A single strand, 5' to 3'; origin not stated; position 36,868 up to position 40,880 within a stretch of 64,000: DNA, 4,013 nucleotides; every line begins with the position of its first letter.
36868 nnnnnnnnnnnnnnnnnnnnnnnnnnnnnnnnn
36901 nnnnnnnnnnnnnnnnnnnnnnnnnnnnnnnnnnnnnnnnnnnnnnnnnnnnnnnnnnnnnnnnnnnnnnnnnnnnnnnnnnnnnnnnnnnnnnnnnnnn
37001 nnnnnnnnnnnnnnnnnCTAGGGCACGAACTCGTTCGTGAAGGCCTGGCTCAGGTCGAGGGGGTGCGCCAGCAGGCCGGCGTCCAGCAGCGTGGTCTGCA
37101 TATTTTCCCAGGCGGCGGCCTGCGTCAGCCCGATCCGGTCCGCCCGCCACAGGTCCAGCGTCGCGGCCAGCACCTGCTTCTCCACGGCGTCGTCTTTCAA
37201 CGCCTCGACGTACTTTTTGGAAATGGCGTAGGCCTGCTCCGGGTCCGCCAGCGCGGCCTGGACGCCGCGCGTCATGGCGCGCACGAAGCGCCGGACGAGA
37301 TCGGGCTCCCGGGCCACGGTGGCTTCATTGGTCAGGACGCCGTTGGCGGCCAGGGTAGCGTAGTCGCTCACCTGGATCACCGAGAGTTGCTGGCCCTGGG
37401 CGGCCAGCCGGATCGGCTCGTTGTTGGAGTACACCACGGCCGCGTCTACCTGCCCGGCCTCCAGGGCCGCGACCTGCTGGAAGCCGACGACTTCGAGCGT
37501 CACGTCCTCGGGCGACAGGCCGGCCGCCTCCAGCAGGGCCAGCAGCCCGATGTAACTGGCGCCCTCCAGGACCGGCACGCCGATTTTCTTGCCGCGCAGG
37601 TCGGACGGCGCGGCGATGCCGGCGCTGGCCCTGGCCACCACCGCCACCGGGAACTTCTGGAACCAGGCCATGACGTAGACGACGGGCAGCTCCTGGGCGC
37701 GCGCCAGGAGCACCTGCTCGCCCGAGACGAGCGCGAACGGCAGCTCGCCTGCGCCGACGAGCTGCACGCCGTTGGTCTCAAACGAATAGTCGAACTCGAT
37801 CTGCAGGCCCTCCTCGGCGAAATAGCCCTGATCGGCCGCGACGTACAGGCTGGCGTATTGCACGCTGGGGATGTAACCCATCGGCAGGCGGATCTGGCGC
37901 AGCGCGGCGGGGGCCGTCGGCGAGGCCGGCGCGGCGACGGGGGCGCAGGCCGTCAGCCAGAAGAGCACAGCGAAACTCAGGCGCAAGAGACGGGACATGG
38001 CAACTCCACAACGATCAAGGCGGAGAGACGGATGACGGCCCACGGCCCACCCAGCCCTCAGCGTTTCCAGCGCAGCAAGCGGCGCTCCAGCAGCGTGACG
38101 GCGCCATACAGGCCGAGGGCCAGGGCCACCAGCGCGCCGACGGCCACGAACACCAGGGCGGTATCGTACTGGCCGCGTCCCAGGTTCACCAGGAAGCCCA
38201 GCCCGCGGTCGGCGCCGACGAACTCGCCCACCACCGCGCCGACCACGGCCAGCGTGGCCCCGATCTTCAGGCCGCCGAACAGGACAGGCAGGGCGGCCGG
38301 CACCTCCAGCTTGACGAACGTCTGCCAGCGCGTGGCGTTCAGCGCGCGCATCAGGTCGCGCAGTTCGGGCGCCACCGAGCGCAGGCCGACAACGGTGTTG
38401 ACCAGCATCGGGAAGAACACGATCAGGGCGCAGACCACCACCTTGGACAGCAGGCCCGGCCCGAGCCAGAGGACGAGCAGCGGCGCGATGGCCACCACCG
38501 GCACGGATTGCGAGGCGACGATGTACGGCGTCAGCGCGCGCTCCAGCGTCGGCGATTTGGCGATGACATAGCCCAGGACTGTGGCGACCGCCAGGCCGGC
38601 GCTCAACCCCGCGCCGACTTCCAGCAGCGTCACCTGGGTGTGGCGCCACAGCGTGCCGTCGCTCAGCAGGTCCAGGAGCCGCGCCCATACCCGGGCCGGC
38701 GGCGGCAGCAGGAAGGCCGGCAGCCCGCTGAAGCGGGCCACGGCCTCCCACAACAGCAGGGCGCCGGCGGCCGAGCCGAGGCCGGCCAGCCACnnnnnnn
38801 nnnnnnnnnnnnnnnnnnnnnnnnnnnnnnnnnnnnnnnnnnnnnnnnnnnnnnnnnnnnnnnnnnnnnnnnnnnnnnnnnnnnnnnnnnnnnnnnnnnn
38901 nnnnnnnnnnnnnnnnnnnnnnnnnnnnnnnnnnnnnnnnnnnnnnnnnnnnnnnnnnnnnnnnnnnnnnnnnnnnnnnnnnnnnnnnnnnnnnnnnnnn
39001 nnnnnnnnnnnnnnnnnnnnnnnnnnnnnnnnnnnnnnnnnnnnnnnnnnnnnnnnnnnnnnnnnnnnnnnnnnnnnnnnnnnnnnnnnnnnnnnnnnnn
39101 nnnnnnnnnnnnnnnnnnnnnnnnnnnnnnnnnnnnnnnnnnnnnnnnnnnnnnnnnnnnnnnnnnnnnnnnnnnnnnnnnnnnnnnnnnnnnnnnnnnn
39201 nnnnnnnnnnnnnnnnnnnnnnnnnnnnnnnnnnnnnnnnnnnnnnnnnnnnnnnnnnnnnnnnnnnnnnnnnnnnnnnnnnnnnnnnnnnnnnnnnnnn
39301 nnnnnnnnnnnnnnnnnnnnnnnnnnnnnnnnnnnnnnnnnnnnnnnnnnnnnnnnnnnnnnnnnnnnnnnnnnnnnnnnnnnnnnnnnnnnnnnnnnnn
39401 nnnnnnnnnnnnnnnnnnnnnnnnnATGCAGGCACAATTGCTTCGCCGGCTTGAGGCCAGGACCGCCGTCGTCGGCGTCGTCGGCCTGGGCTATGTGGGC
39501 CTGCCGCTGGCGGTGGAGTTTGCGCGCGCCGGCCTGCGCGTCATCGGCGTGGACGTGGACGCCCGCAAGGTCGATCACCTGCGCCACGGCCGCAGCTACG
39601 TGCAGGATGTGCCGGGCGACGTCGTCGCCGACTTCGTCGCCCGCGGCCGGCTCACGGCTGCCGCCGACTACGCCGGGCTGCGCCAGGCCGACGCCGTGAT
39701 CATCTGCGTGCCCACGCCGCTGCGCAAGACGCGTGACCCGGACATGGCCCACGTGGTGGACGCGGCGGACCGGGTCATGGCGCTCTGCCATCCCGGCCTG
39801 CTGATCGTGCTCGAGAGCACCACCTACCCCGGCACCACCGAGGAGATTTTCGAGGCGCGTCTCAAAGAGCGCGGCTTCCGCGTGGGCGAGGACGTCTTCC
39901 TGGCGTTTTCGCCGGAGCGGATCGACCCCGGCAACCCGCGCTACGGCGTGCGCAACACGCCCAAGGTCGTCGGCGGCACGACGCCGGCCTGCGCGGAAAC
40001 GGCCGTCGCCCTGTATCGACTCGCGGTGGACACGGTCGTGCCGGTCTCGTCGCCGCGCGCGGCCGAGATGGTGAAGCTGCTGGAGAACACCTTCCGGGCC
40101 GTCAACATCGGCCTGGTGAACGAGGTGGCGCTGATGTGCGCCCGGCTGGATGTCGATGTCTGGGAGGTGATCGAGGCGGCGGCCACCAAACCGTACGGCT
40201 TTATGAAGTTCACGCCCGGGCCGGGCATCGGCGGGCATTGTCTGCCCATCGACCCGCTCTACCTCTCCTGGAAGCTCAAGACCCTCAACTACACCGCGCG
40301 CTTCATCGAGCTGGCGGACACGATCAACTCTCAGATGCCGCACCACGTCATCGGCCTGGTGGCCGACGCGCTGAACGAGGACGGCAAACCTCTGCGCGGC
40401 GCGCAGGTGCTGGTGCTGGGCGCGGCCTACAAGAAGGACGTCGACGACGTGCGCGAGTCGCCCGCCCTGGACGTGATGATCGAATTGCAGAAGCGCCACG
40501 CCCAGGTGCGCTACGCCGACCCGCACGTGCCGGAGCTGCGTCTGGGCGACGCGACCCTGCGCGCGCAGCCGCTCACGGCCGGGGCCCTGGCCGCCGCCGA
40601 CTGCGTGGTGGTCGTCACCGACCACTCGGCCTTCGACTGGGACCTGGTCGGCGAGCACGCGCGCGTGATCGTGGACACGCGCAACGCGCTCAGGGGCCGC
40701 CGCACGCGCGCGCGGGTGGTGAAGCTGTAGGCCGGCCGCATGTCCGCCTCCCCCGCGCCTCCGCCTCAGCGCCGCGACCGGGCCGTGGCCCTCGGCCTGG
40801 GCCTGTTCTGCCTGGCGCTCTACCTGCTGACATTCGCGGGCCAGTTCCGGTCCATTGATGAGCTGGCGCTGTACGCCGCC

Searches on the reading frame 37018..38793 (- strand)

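Call 46: search_protein_families(library=pfam, proteins=[window:37018-38793:-], max_evalue=0.00001)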
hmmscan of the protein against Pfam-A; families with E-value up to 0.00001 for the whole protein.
window:37018-38793:- (591 aa): 3 families
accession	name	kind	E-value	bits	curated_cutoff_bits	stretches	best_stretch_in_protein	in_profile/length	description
PF09084.16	NMT1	-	9.7e-53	179.7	20.5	1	312-521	3-216/216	NMT1/THI5 like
PF13379.11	NMT1_2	-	1.7e-11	44.9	24.7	1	302-523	7-246/252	NMT1-like family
PF12974.12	Phosphonate-bd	-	6.2e-09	36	27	1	342-503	42-212/242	ABC transporter, phosphonate, periplasmic substrate-binding protein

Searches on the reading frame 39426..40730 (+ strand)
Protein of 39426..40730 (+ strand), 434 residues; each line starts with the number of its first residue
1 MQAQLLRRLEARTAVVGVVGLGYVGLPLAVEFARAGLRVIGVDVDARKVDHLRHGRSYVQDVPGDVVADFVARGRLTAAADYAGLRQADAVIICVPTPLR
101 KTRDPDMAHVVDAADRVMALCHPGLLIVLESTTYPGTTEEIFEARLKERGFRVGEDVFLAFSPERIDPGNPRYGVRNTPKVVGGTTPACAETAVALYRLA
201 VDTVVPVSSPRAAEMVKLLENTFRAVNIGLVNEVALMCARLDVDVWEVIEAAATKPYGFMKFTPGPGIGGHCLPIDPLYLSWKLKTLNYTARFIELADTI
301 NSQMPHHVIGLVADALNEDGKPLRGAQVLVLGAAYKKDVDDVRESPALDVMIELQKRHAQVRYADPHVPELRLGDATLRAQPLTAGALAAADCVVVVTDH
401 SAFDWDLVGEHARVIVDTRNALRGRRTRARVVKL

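Call 26: find_related_loci(query=window:39426-40727:+, collection=genome_contigs, flank=10000)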
Query window:39426-40727:+ (434 aa) in genome_contigs; peptide patterns used: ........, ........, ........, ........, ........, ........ (x = any residue, [..] = any of these).
600 stretches matched a pattern (row limit reached: there are more); 563 encode a relative of the query (tblastn E <= 1e-3); the best 80 are kept; 80 distinct loci.
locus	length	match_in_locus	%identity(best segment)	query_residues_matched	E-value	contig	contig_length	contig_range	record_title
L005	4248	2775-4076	73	1-434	0e+0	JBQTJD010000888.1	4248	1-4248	MAG: Anaerolineales bacterium isolate SAW132 c_000000349649, whole genome shotgun sequence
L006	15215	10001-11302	65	2-434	1e-178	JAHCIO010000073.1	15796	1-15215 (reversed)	MAG: Anaerolineae bacterium isolate TGS_CHL13 CHL13_73, whole genome shotgun sequence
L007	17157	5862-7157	61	1-434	4e-174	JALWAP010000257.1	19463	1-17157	MAG: Anaerolineae bacterium isolate T10_metabat2_scaf2bin.048 T10_NODE_760_length_19463_cov_24.521980, whole genome shot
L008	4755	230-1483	62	5-422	3e-177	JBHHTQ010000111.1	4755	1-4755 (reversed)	MAG: Anaerolineae bacterium isolate S.9.sp3_bin.44 NODE_3900_length_4755_cov_5.692553, whole genome shotgun sequence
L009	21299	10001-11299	62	1-426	9e-170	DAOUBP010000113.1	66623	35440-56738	MAG TPA_asm: Anaerolineae bacterium isolate H71_738 k91_116219, whole genome shotgun sequence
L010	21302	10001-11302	60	1-434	6e-169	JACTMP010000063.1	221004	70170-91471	MAG: Chloroflexota bacterium isolate BJ8 scaffold_59, whole genome shotgun sequence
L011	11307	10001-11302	59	1-434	2e-168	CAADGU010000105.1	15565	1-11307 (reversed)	uncultured Chloroflexi bacterium isolate CFX4.fa.gz genome assembly, contig: k127_1089650, whole genome shotgun sequence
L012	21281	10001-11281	60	1-420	3e-168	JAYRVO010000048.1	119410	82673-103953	MAG: Chloroflexota bacterium isolate NJ_NJASGE3bin.22 k141_392739, whole genome shotgun sequence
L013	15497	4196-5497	61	1-424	5e-168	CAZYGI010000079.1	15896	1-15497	MAG TPA_asm: uncultured Anaerolineales bacterium isolate binchicken_co115_307 genome assembly, contig: NODE_5777_length_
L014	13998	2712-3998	63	5-434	8e-167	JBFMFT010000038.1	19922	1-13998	MAG: Chloroflexota bacterium isolate MAG278 MAG278_38, whole genome shotgun sequence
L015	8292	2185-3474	59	2-434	3e-166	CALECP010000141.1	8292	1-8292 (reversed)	MAG: uncultured Anaerolineae bacterium isolate R2_Bin_Bin_126_1 genome assembly, contig: c_000000051073, whole genome sh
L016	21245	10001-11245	60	8-424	1e-165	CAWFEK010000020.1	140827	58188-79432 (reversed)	MAG: Bryobacterales bacterium isolate MFD04463.bin.1.193 genome assembly, contig: contig_89941, whole genome shotgun seq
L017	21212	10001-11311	58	1-422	2e-165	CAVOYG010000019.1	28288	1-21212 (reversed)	MAG: uncultured Chloroflexia bacterium isolate MFD09964.bin.2.44 genome assembly, contig: contig_32995, whole genome sho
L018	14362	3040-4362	60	3-422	4e-165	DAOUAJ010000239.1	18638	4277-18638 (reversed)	MAG TPA_asm: Anaerolineae bacterium isolate H63_643 k137_362174, whole genome shotgun sequence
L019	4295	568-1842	55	2-426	5e-170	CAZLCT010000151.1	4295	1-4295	MAG TPA_asm: uncultured bacterium isolate binchicken_co256_57 genome assembly, contig: NODE_67583_length_4295_cov_5.5547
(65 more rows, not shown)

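Call 64: search_protein_families(library=pfam, proteins=[window:39426-40730:+], max_evalue=0.001)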
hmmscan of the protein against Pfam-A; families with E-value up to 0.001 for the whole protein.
window:39426-40730:+ (434 aa): 6 families
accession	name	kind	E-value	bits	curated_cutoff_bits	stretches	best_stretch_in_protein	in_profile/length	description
PF03721.20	UDPG_MGDP_dh_N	-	3.3e-42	144.6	27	1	16-193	3-183/187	UDP-glucose/GDP-mannose dehydrogenase family, NAD binding domain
PF00984.24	UDPG_MGDP_dh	-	2.3e-31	108.2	25.4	1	211-302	1-93/94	UDP-glucose/GDP-mannose dehydrogenase family, central domain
PF03720.21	UDPG_MGDP_dh_C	-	4.3e-24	85.3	30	1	329-422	1-101/103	UDP-glucose/GDP-mannose dehydrogenase family, UDP binding domain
PF03446.21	NAD_binding_2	-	1e-09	39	21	1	16-152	2-113/161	NAD binding domain of 6-phosphogluconate dehydrogenase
PF02558.23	ApbA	-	0.00028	21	22.2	1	16-118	1-97/150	Ketopantoate reductase PanE/ApbA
PF02737.24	3HCDH_N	-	0.0004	20.8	22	1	16-95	2-86/180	3-hydroxyacyl-CoA dehydrogenase, NAD binding domain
